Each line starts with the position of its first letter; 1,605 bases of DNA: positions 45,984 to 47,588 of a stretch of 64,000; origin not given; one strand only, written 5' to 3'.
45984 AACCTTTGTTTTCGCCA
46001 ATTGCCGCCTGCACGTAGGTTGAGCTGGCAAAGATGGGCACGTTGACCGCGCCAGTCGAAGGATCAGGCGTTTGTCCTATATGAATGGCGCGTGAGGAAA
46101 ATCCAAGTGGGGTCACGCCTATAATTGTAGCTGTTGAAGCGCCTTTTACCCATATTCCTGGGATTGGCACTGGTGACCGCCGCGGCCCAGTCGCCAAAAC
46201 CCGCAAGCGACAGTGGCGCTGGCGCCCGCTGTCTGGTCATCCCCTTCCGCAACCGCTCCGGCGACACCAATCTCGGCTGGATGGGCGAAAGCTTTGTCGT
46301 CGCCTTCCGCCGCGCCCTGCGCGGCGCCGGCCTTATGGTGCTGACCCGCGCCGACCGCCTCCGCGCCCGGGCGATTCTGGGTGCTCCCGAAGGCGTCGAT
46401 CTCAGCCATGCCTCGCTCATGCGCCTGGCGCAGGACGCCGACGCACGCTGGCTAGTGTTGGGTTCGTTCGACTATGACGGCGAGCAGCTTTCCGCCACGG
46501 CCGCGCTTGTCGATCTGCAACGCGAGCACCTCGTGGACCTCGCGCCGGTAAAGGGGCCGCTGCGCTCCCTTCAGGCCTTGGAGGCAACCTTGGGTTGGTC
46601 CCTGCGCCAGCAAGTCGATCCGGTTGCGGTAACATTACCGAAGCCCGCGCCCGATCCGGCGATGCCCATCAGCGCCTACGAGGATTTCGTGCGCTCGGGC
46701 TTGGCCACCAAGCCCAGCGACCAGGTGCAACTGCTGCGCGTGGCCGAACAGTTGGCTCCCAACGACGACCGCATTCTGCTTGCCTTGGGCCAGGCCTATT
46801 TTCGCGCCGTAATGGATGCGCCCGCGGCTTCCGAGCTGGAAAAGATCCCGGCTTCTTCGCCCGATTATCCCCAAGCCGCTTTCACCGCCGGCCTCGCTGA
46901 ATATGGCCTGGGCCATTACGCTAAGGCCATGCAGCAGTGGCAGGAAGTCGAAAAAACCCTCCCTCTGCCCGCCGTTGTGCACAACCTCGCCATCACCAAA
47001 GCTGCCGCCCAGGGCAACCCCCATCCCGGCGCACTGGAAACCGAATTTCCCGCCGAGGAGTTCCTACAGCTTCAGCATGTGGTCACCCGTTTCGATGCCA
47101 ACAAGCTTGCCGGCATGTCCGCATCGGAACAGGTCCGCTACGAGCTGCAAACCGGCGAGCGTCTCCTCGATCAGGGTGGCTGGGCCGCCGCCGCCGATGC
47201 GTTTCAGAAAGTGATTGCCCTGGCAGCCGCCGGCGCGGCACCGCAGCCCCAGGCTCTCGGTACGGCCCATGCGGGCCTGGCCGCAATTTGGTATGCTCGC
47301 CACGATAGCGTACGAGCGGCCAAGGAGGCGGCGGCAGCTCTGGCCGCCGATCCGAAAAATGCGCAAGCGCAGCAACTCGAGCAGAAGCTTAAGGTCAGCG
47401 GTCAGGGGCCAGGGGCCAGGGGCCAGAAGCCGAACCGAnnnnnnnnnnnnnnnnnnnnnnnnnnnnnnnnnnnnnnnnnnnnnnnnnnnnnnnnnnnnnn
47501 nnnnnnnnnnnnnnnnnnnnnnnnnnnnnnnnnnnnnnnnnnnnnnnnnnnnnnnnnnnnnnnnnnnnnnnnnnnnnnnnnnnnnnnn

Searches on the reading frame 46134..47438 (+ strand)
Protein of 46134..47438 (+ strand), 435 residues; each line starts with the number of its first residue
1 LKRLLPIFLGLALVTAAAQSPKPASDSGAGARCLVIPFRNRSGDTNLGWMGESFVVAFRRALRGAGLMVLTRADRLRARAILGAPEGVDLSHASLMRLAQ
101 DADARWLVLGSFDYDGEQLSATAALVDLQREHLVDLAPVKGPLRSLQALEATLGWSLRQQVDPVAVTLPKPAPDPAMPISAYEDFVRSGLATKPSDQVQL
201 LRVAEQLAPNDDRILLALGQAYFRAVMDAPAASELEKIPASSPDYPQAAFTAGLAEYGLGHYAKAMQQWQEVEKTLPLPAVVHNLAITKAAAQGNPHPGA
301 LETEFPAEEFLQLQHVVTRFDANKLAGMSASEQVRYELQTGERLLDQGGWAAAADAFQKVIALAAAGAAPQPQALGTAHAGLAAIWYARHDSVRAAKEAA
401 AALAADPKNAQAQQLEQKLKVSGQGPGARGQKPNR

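Call 4: search_protein_families(library=pfam, proteins=[window:46134-47438:+], max_evalue=0.01)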
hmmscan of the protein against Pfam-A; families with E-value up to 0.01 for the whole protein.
window:46134-47438:+ (435 aa): 2 families
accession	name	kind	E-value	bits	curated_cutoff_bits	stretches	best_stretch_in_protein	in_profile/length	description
PF23914.1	TPR_CcmH_CycH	-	0.0016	18.7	42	1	203-277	75-152/158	Cytochrome c-type biogenesis protein H TPR domain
PF07719.23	TPR_2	-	0.0019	18.6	27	0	247-272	2-27/34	Tetratricopeptide repeat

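Call 7: find_homologous_proteins(query=window:46134-47438:+)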
Query window:46134-47438:+ (435 aa): 12 proteins with E <= 0.001 among 8000 candidates.
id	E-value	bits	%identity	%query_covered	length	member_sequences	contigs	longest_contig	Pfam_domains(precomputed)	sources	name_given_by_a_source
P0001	1.1e-268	909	100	97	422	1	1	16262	-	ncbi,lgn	-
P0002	3.9e-164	565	67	96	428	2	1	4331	-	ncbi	ncbi:MAG: hypothetical protein ACRD1F_04930 [Terriglobales bacterium]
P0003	9.2e-153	527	63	91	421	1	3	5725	-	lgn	-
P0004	1.6e-136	474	60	90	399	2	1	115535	-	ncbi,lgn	-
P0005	3.6e-104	367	49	89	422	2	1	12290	PF07719.24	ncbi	-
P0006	6.2e-102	360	47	89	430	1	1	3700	PF14559.13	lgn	-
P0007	2.5e-95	338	49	94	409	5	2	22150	PF14559.13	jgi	-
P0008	4.1e-93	331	47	84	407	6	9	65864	-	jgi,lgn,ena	-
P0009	1.1e-90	323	48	89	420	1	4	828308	PF14559.13,PF07719.24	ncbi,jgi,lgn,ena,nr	ncbi:MAG TPA: hypothetical protein VMV31_04835 [Terriglobales bacterium]|nr:hypothetical protein [Te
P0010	2.7e-85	305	45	92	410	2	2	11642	-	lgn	-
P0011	7.6e-85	304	42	94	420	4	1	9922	-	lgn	-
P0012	1.9e-14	72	31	59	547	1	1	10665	PF14559.13,PF13431.13,PF23914.2,PF13414.13,PF12895.14,PF07719.24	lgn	-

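Call 13: find_encoding_contigs(protein=P0001, flank=3000, max_places=10)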
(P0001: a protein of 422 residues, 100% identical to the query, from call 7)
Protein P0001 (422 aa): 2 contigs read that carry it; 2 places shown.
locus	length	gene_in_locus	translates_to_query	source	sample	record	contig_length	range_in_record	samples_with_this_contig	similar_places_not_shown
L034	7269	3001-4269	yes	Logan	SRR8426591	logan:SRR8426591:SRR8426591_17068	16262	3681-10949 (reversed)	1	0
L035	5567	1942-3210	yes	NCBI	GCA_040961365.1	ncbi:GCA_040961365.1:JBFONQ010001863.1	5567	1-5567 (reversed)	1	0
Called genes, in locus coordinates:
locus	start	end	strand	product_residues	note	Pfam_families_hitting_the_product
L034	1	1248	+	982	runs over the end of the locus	PF07494:Reg_prop (faint), PF15902:Sortilin-Vps10 (faint), PF02369:Big_1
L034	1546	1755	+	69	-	-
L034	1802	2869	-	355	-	PF01053:Cys_Met_Meta_PP, PF01041:DegT_DnrJ_EryC1 (weak)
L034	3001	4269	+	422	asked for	-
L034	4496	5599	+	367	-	PF25145:NfeD1b_N, PF24961:NfeD_membrane, PF01957:NfeD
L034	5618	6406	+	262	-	PF01145:Band_7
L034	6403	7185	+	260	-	PF05036:SPOR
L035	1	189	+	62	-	?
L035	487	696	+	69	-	-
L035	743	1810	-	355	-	PF01053:Cys_Met_Meta_PP, PF01041:DegT_DnrJ_EryC1 (weak)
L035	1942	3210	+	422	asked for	-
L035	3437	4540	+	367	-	PF25145:NfeD1b_N, PF24961:NfeD_membrane, PF01957:NfeD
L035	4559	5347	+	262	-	PF01145:Band_7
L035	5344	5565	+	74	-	?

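Call 15: find_encoding_contigs(protein=P0002, flank=2500, max_places=4)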
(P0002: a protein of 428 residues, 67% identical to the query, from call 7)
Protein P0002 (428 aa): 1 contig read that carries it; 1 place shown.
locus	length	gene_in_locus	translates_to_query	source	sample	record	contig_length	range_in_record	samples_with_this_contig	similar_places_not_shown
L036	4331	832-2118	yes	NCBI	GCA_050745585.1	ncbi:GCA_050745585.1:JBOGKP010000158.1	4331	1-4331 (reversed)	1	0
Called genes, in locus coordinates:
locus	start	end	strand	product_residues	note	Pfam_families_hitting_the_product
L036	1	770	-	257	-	PF01053:Cys_Met_Meta_PP, PF01041:DegT_DnrJ_EryC1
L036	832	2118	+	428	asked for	-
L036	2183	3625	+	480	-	PF25145:NfeD1b_N, PF24961:NfeD_membrane, PF01957:NfeD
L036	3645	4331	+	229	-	PF01145:Band_7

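Call 16: find_encoding_contigs(protein=P0003, flank=2500, max_places=4)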
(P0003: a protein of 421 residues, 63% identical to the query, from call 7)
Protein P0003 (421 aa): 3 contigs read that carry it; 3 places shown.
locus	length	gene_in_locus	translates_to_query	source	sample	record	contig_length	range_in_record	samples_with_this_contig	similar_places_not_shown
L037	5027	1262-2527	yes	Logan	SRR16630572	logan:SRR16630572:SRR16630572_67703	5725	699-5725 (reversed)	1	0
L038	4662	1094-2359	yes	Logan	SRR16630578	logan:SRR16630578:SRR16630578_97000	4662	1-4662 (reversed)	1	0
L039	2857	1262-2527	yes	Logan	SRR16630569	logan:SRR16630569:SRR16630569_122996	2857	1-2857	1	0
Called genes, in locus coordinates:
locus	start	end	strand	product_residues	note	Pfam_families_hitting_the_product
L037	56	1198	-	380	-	PF01053:Cys_Met_Meta_PP, PF01041:DegT_DnrJ_EryC1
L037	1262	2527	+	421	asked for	-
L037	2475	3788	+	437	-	PF25145:NfeD1b_N, PF24961:NfeD_membrane, PF01957:NfeD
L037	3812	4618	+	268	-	PF01145:Band_7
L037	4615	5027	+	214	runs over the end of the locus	PF05036:SPOR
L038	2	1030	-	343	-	?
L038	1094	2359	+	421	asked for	-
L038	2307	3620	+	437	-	PF25145:NfeD1b_N, PF24961:NfeD_membrane, PF01957:NfeD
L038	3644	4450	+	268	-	PF01145:Band_7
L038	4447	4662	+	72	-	?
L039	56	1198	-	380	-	PF01053:Cys_Met_Meta_PP, PF01041:DegT_DnrJ_EryC1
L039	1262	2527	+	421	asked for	-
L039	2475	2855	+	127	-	?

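Call 21: find_related_loci(query=A1, collection=metagenome_contigs, flank=2500)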
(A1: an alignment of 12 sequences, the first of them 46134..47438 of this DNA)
Query A1 (435 aa) in metagenome_contigs; peptide patterns used: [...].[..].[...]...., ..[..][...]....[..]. (x = any residue, [..] = any of these).
161 stretches matched a pattern; 76 encode a relative of the query (tblastn E <= 1e-3); 76 distinct loci.
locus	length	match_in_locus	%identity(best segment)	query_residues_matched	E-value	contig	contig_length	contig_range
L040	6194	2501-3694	49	11-419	1e-96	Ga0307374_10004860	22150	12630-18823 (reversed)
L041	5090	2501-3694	45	33-419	2e-90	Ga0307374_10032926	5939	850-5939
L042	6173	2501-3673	45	31-425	1e-88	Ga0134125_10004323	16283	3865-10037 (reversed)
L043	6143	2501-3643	48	33-419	7e-88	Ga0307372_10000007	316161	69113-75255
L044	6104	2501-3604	47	32-398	5e-86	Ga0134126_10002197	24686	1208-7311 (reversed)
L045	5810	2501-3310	46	21-296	3e-63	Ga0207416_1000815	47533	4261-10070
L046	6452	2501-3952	35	1-419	4e-43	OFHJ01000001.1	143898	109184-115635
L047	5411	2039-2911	36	14-301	7e-41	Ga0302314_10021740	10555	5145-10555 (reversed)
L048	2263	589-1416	36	12-288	2e-40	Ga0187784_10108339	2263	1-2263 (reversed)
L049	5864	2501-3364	35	18-301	2e-40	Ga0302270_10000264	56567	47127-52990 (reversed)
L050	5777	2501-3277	36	34-290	8e-40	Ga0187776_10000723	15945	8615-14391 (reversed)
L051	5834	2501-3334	34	33-290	1e-39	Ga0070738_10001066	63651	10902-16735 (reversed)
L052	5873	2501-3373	34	5-290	1e-39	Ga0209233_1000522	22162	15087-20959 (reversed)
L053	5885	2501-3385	35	1-298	5e-39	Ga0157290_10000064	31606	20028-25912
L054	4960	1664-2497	36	28-301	4e-39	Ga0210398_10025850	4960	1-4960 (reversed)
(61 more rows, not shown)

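Call 32: search_protein_representatives(protein=window:46134-47438:+)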
Query: 435 residues. Proteins with E-value up to 0.001 (for the whole library): 787; up to 1e-10: 296; up to 1e-30: 31. The best 150 are listed.
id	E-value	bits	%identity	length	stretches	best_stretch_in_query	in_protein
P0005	1.1e-104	367.4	49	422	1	4-420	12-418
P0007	8.1e-96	338.2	50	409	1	28-419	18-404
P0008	1.3e-93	331.0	49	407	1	30-419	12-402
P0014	2.4e-90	320.2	45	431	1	23-425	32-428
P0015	3.8e-90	319.5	45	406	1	18-420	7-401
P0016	1.9e-84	300.8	47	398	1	29-419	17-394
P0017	8.0e-65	236.1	39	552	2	12-297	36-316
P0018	2.9e-60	221.1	37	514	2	31-288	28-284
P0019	3.2e-56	207.8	48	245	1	7-251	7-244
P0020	6.3e-53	197.0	37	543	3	21-297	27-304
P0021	5.1e-50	187.4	35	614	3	15-357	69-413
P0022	1.5e-48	182.6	37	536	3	119-290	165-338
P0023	8.9e-47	176.7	37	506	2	9-292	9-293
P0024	4.8e-43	164.4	55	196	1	13-172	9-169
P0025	5.9e-41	157.5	35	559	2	20-299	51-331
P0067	1.3e-23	100.4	30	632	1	39-293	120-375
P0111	1.4e-18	83.9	26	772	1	23-371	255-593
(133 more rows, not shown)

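Call 34: search_protein_families(library=pfam, proteins=[P0111, P0067, P0021], max_evalue=0.001)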
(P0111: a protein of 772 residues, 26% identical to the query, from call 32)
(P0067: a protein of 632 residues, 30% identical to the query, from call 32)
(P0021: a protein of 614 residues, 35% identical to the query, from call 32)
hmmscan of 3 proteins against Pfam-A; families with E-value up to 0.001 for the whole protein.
P0111 (772 aa): 13 families
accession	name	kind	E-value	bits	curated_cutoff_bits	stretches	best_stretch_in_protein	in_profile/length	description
PF14559.12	TPR_19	-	2.7e-14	53.7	25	1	721-762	24-65/68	Tetratricopeptide repeat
PF07719.23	TPR_2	-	4.5e-13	48.6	27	0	544-574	1-31/34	Tetratricopeptide repeat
PF12895.13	ANAPC3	-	5.1e-09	36.7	27.2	0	695-746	29-80/82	Anaphase-promoting complex, cyclosome, subunit 3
PF13414.12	TPR_11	-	5.7e-09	36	26.8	0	730-758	2-30/42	TPR repeat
PF13428.12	TPR_14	-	1.5e-08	34.9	23.5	0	724-760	3-39/44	Tetratricopeptide repeat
PF13181.12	TPR_8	-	1.3e-07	31.6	25.7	0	545-576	2-33/34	Tetratricopeptide repeat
PF02830.23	V4R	-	3.3e-07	30.7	31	1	129-185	3-60/62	V4R domain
PF00515.34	TPR_1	-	3.4e-07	30.3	27.8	0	545-574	2-31/34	Tetratricopeptide repeat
PF13424.12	TPR_12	-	4e-07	30.6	30.1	0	685-716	41-72/77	Tetratricopeptide repeat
PF25068.1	ARM_TT21_4th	-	0.00017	22.3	30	0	695-762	5-71/153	Tetratricopeptide repeat protein 21 forth ARM domain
PF23914.1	TPR_CcmH_CycH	-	0.00018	21.9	42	0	678-762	39-127/158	Cytochrome c-type biogenesis protein H TPR domain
PF13431.12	TPR_17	-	0.00029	21.3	24.4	0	679-709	3-33/34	Tetratricopeptide repeat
PF13174.12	TPR_6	-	0.00044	21.2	26.3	0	695-714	6-25/33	Tetratricopeptide repeat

P0067 (632 aa): 7 families
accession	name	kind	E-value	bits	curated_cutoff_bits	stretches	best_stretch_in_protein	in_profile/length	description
PF07719.23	TPR_2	-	4.3e-11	42.5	27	0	395-424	2-31/34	Tetratricopeptide repeat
PF14559.12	TPR_19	-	3e-10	40.7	25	1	376-435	7-66/68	Tetratricopeptide repeat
PF13414.12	TPR_11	-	3e-09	36.9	26.8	0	382-408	16-42/42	TPR repeat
PF13428.12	TPR_14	-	1.7e-07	31.7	23.5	0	526-564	2-41/44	Tetratricopeptide repeat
PF13431.12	TPR_17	-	1.7e-06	28.3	24.4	0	382-413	1-32/34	Tetratricopeptide repeat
PF13432.12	TPR_16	-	0.00021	22.1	32.7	0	375-420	12-56/65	Tetratricopeptide repeat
PF00515.34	TPR_1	-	0.00052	20.2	27.8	0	296-319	2-25/34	Tetratricopeptide repeat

P0021 (614 aa): 9 families
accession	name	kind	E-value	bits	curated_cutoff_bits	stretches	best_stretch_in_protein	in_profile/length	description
PF14559.12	TPR_19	-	1.6e-16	60.8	25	1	509-569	1-61/68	Tetratricopeptide repeat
PF13432.12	TPR_16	-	3.1e-16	59.9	32.7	1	547-600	11-65/65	Tetratricopeptide repeat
PF07719.23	TPR_2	-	3.6e-14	52.1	27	0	568-598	3-33/34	Tetratricopeptide repeat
PF13431.12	TPR_17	-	2e-12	46.8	24.4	0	522-554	2-34/34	Tetratricopeptide repeat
PF13428.12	TPR_14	-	5.2e-11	42.5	23.5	1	567-603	2-38/44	Tetratricopeptide repeat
PF13181.12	TPR_8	-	1.9e-09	37.4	25.7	0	567-598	2-33/34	Tetratricopeptide repeat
PF13414.12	TPR_11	-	8.1e-06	25.9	26.8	1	506-544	1-39/42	TPR repeat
PF13174.12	TPR_6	-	9.6e-06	26.4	26.3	0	303-333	1-31/33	Tetratricopeptide repeat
PF12895.13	ANAPC3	-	5.2e-05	23.9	27.2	0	268-325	23-79/82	Anaphase-promoting complex, cyclosome, subunit 3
